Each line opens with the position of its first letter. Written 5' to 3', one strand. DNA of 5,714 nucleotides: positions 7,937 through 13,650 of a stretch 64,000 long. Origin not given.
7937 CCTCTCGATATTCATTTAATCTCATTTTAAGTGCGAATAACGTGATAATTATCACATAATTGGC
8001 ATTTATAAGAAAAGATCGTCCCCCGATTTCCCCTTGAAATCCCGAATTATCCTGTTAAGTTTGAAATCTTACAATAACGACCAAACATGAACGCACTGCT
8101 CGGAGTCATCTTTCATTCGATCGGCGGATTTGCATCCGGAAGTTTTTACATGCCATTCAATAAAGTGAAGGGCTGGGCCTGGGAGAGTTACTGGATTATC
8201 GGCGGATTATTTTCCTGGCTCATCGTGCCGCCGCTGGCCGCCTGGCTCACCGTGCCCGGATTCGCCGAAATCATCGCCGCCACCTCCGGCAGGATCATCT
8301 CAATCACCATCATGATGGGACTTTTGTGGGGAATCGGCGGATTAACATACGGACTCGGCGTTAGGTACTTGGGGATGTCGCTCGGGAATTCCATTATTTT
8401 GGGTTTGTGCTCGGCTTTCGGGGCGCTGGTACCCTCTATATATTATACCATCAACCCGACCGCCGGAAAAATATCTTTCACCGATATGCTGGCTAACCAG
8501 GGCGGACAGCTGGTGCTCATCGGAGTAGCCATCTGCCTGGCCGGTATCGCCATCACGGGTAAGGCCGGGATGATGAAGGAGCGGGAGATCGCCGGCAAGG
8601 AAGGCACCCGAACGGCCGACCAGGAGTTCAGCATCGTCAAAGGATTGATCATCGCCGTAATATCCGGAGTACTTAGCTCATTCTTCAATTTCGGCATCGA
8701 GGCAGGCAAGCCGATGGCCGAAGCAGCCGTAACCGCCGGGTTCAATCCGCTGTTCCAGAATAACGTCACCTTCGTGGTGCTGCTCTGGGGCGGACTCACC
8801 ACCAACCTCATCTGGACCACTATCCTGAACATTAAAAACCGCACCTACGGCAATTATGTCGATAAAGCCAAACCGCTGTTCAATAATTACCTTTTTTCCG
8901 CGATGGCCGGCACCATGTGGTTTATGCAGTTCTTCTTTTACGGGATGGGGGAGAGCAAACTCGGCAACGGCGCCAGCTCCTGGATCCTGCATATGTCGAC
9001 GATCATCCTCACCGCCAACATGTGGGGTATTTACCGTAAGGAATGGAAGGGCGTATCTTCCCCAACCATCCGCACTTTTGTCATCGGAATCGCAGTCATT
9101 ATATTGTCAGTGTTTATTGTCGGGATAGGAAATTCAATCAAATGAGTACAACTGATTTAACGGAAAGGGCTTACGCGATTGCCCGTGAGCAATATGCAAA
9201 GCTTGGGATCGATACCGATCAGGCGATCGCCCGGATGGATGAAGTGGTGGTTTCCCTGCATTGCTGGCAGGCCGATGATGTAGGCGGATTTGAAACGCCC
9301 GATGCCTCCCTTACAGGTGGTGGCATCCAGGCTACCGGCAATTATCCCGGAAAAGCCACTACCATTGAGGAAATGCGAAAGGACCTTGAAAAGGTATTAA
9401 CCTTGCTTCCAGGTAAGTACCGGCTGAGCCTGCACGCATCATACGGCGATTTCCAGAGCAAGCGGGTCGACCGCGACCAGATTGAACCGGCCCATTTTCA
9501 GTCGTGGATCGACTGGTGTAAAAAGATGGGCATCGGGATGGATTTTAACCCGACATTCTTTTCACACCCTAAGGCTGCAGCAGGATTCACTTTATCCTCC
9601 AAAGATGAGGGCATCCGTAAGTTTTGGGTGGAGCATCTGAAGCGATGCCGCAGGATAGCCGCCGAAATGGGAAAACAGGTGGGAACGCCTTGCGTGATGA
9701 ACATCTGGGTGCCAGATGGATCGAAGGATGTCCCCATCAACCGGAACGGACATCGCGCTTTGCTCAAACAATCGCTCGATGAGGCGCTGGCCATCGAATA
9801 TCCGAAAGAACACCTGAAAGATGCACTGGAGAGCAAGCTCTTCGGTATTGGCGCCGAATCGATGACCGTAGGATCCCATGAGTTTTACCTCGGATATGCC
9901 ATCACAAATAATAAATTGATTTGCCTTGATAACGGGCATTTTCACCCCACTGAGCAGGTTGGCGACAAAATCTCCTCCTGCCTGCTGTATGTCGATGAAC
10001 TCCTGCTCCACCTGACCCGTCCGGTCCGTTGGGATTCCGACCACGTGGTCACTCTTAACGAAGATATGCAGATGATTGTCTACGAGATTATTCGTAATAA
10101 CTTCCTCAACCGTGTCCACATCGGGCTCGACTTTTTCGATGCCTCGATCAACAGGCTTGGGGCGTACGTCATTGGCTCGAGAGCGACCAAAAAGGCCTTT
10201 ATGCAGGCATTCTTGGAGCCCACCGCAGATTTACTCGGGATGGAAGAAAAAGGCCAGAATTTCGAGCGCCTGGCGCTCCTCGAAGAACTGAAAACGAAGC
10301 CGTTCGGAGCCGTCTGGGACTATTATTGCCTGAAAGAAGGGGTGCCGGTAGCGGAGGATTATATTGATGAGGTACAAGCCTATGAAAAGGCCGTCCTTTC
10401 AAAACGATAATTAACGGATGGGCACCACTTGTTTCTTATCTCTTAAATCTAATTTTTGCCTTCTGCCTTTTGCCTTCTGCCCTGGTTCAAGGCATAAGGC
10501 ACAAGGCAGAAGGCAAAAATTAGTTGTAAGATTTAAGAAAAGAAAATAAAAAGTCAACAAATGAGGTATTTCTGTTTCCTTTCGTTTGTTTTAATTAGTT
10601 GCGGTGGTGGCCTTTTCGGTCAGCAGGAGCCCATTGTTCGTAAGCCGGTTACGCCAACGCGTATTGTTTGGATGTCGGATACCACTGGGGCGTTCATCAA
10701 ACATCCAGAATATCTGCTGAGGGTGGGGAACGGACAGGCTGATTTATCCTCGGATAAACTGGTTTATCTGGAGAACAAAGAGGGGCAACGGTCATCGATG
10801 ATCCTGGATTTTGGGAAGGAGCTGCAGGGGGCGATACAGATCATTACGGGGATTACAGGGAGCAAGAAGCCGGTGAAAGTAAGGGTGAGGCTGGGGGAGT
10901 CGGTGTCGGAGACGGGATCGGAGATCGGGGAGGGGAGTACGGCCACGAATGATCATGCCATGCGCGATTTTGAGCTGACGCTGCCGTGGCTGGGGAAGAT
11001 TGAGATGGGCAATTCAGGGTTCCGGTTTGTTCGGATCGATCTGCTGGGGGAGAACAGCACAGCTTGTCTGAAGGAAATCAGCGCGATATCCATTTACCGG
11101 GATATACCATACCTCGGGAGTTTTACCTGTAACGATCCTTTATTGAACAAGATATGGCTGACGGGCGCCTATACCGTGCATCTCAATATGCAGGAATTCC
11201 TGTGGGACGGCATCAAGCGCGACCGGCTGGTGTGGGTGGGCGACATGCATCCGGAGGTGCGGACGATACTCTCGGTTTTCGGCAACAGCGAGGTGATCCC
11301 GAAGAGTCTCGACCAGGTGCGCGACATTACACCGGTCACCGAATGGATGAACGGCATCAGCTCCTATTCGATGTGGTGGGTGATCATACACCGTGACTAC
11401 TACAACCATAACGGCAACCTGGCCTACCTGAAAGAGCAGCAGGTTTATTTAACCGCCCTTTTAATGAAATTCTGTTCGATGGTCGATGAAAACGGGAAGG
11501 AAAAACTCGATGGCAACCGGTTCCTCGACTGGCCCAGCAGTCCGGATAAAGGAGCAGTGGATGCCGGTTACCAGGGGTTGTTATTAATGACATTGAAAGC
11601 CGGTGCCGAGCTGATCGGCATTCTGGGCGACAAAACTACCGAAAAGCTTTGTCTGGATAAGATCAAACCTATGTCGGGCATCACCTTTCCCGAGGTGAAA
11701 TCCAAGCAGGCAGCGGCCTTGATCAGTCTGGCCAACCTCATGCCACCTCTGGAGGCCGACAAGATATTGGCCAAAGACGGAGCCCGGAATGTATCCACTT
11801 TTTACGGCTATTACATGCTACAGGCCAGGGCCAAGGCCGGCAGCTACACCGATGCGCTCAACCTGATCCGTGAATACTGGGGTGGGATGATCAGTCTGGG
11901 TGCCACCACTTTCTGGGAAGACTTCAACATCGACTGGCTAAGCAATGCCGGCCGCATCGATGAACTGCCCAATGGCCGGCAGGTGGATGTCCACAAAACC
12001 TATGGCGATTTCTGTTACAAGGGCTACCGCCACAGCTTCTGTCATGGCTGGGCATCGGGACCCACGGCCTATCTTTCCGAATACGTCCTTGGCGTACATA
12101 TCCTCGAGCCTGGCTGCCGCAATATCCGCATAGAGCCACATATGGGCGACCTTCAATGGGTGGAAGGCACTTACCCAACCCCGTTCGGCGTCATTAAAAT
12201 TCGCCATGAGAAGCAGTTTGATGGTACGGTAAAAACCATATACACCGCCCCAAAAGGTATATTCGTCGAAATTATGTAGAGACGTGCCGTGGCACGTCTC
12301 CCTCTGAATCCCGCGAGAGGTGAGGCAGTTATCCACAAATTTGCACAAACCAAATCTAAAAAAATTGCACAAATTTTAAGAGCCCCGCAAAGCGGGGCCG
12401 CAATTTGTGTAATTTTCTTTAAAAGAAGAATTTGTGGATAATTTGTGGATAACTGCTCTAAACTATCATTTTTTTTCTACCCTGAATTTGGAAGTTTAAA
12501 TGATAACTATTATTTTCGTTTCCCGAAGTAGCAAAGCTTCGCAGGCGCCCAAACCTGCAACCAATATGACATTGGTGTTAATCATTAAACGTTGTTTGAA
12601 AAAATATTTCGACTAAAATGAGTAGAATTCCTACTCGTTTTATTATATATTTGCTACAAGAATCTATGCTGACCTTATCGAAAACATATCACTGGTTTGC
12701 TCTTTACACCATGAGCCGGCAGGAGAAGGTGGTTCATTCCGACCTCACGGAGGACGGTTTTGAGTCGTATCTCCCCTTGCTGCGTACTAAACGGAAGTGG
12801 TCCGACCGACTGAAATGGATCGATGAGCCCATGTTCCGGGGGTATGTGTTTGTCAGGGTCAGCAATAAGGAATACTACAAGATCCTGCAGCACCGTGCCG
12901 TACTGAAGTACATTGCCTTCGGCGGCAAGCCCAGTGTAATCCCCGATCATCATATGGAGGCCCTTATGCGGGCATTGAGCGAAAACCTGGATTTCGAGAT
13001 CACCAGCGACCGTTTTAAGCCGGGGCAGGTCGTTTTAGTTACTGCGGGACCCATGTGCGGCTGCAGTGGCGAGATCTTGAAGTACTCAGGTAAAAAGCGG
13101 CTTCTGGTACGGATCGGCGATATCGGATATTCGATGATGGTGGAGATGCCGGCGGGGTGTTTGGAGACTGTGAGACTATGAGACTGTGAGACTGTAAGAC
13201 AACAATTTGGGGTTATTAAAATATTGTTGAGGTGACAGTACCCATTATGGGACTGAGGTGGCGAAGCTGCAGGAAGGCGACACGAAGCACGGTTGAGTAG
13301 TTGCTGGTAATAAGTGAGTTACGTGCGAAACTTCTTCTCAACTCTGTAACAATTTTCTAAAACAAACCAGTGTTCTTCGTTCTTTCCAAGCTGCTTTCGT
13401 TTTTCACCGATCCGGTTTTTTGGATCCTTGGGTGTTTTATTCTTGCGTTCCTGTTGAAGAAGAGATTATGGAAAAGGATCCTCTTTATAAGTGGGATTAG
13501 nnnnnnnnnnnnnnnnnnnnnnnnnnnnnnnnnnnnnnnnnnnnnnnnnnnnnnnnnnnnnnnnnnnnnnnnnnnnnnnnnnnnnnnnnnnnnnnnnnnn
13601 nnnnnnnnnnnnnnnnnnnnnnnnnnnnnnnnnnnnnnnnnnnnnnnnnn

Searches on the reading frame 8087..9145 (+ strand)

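Call 36: search_protein_families(library=pfam, proteins=[window:8087-9145:+])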
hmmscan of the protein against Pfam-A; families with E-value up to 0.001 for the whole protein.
window:8087-9145:+ (352 aa): 1 family
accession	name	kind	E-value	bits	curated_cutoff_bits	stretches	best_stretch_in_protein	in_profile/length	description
PF06379.18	RhaT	-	3.3e-66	224.3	27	1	4-349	6-342/344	L-rhamnose-proton symport protein (RhaT)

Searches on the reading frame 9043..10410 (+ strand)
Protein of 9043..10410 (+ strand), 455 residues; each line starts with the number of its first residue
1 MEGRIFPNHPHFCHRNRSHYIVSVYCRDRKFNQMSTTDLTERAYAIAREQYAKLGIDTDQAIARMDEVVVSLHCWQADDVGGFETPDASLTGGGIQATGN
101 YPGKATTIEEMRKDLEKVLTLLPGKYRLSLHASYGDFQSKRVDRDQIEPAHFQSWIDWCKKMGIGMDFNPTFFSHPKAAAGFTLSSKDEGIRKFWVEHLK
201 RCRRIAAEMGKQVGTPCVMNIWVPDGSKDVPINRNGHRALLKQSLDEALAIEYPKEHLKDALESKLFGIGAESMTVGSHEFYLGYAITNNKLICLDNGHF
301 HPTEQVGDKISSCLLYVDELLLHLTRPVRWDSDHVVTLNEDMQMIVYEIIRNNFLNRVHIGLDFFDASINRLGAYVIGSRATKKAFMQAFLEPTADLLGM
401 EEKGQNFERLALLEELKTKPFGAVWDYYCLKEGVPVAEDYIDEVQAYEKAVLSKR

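Call 36: search_protein_families(library=pfam, proteins=[window:9043-10410:+])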
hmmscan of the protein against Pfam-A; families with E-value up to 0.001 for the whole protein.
window:9043-10410:+ (455 aa): 1 family
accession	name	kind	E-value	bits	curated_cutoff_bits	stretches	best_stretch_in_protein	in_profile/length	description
PF06134.17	RhaA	-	2.1e-185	617.3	22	1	41-455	4-417/417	L-rhamnose isomerase (RhaA)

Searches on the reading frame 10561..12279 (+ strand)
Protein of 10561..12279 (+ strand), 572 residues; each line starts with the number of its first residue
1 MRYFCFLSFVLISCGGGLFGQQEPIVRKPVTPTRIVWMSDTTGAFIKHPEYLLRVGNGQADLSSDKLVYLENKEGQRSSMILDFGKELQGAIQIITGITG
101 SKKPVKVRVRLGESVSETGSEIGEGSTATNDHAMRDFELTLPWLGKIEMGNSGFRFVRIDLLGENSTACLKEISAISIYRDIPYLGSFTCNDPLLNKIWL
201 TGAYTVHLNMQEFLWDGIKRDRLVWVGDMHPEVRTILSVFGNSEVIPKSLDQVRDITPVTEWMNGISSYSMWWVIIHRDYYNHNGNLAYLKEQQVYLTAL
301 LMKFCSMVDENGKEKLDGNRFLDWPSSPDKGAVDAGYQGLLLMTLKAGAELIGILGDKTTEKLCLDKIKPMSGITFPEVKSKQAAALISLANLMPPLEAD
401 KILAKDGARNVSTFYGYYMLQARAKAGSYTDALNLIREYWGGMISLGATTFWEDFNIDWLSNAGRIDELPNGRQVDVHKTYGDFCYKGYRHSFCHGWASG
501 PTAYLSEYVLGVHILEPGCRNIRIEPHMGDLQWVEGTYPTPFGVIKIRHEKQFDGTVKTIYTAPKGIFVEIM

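Call 10: search_protein_families(library=pfam, proteins=[window:10561-12279:+])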
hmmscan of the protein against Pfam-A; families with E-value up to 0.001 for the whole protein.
window:10561-12279:+ (572 aa): 2 families
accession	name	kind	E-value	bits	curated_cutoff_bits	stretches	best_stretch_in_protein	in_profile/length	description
PF17389.8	Bac_rhamnosid6H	-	5.2e-16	59.3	24.5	1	185-328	3-157/339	Bacterial alpha-L-rhamnosidase 6 hairpin glycosidase domain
PF17390.7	Bac_rhamnosid_C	-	1.8e-06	28.1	22.1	1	511-565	1-55/78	Bacterial alpha-L-rhamnosidase C-terminal domain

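Call 42: find_homologous_proteins(query=window:10561-12279:+, max_evalue=1e-100)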
Query window:10561-12279:+ (572 aa): 7863 proteins with E <= 1e-100 among 8000 candidates; the best 120 are listed.
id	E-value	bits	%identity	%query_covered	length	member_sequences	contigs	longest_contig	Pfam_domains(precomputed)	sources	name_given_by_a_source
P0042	0.0e+0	1344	100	100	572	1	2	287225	PF17389.9,PF17390.8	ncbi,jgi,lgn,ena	ncbi:MAG: alpha-L-rhamnosidase C-terminal domain-containing protein [Bacteroidales bacterium]|jgi:hy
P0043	0.0e+0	1046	78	99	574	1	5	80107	PF17389.9,PF17390.8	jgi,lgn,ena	-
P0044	0.0e+0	1042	78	99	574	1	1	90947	PF17389.9,PF17390.8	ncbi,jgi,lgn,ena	ncbi:MAG: alpha-L-rhamnosidase C-terminal domain-containing protein [Bacteroidales bacterium]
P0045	0.0e+0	1039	80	97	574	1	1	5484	PF17389.9,PF17390.8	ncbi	-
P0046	0.0e+0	1038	78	99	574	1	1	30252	PF17389.9,PF17390.8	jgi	-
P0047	0.0e+0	1037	77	99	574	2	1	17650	PF17389.9,PF17390.8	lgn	-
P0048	0.0e+0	1026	77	99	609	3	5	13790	PF17389.9,PF17390.8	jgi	jgi:hypothetical protein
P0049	0.0e+0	1021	77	99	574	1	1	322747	PF17389.9,PF17390.8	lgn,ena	-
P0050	0.0e+0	1019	80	94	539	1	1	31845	PF17389.9,PF17390.8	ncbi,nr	ncbi:MAG: alpha-L-rhamnosidase [Porphyromonadaceae bacterium]|nr:MAG: alpha-L-rhamnosidase [Porphyro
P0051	0.0e+0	1014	76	96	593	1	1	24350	PF17389.9,PF17390.8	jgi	jgi:alpha-L-rhamnosidase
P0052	2.0e-294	996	73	99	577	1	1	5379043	PF17389.9,PF17390.8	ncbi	-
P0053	6.6e-294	994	74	98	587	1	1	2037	PF17389.9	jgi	jgi:hypothetical protein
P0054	5.3e-292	988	76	96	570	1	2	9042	PF17389.9,PF17390.8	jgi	-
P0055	5.2e-288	974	73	98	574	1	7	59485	PF17389.9,PF21104.4,PF17390.8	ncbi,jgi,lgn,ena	-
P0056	2.6e-287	972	72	98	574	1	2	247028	PF17389.9,PF21104.4,PF17390.8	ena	-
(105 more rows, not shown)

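Call 44: find_encoding_contigs(protein=P0043, flank=3000, max_places=5)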
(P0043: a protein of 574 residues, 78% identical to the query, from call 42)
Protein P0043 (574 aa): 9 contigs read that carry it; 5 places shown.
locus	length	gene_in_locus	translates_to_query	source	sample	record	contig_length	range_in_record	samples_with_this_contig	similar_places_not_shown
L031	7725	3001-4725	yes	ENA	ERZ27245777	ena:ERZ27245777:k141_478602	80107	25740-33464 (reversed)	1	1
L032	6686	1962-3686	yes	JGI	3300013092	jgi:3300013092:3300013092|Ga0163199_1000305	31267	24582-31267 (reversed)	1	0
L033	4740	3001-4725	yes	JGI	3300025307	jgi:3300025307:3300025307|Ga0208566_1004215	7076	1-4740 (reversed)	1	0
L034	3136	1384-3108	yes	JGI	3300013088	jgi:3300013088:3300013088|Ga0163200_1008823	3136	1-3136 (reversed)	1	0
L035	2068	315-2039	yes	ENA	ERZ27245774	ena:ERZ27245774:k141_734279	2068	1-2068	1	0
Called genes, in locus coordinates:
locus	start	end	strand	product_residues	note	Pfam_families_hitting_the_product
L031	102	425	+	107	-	-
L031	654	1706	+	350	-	PF06379:RhaT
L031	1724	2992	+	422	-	PF06134:RhaA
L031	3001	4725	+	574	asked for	PF17389:Bac_rhamnosid6H, PF17390:Bac_rhamnosid_C (weak)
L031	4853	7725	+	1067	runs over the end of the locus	PF17132:Glyco_hydro_106, PF22666:Glyco_hydro_2_N2 (weak)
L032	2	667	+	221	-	?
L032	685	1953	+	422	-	PF06134:RhaA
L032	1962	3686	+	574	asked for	PF17389:Bac_rhamnosid6H, PF17390:Bac_rhamnosid_C (weak)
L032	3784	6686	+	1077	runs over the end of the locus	PF17132:Glyco_hydro_106, PF22666:Glyco_hydro_2_N2 (weak)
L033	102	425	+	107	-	-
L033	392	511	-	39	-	-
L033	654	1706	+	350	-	PF06379:RhaT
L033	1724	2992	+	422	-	PF06134:RhaA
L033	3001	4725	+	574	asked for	PF17389:Bac_rhamnosid6H, PF17390:Bac_rhamnosid_C (weak)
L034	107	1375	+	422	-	PF06134:RhaA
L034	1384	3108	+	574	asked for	PF17389:Bac_rhamnosid6H, PF17390:Bac_rhamnosid_C (weak)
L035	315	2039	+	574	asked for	PF17389:Bac_rhamnosid6H, PF17390:Bac_rhamnosid_C (weak)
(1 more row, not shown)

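Call 45: find_encoding_contigs(protein=P0045, flank=3000, max_places=3)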
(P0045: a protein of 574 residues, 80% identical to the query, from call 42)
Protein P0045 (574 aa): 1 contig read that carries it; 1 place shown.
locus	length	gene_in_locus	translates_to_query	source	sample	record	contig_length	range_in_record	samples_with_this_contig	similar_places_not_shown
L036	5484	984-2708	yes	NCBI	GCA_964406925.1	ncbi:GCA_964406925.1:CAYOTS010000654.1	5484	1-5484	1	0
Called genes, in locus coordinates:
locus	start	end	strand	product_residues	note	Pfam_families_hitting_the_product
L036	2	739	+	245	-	?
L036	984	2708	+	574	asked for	PF17389:Bac_rhamnosid6H, PF17390:Bac_rhamnosid_C (weak)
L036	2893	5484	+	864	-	?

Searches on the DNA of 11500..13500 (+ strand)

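Call 7: search_rna_families(source=window, start=11500, end=13500, threshold=evalue, max_evalue=1)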
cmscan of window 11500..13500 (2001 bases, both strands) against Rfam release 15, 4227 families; matches with E-value up to 1: 2.
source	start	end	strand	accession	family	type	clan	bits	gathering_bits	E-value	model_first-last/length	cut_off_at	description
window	12320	12452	-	RF04128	MIR8562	Gene; miRNA;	-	23.4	211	0.15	61-191/242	no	MIR8562 microRNA precursor family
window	12317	12465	+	RF04133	MIR2646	Gene; miRNA;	-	20.3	245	0.14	1-256/256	no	MIR2646 microRNA precursor family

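Call 53: search_dna_similar(query=window:12315-12466:+, collection=plasmids, mode=distant, max_evalue=1, max_rows=15)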
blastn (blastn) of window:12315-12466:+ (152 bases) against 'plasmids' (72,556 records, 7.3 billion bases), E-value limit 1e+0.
Records with a match: 1; places in all: 1; records where one place covers at least 80% of the query: 0.
Best place of each record, by identity: 80-90% 1.
By first word of the organism name: Mesomycoplasma 1.
By predicted mobility (MOB-suite, as given by PLSDB): non-mobilizable 1.
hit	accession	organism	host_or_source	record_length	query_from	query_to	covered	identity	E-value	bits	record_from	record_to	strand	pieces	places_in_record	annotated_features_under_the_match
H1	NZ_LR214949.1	Mesomycoplasma hyorhinis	Uninoculated HEP-2 tissue culture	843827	89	129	27%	83.7%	3e-2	45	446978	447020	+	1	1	leuS: leucine--tRNA ligase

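Call 54: search_dna_similar(query=window:12315-12466:+, collection=phages, mode=distant, max_evalue=1, max_rows=15)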
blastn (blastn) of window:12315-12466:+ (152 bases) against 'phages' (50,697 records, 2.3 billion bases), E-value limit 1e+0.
Records with a match: 3; places in all: 3; records where one place covers at least 80% of the query: 0.
Best place of each record, by identity: 95-99% 1; 90-95% 1; 80-90% 1.
By first word of the organism name: Microviridae 1; Streptococcus 1; Bacteriophage 1.
By host as written in the record: - 2; Streptococcus entericus DSM_14446 1.
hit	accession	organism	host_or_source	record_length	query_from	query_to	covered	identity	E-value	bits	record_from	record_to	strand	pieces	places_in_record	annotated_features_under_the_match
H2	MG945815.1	Microviridae sp.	yak feces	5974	112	140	19%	89.7%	5e-1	40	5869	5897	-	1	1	none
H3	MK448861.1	Streptococcus phage Javan174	Streptococcus entericus DSM_14446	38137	38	63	17%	92.3%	5e-1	39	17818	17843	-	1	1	terminase large subunit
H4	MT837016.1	Bacteriophage sp.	human fecal samples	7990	117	140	16%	95.8%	5e-1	40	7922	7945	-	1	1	record has no annotation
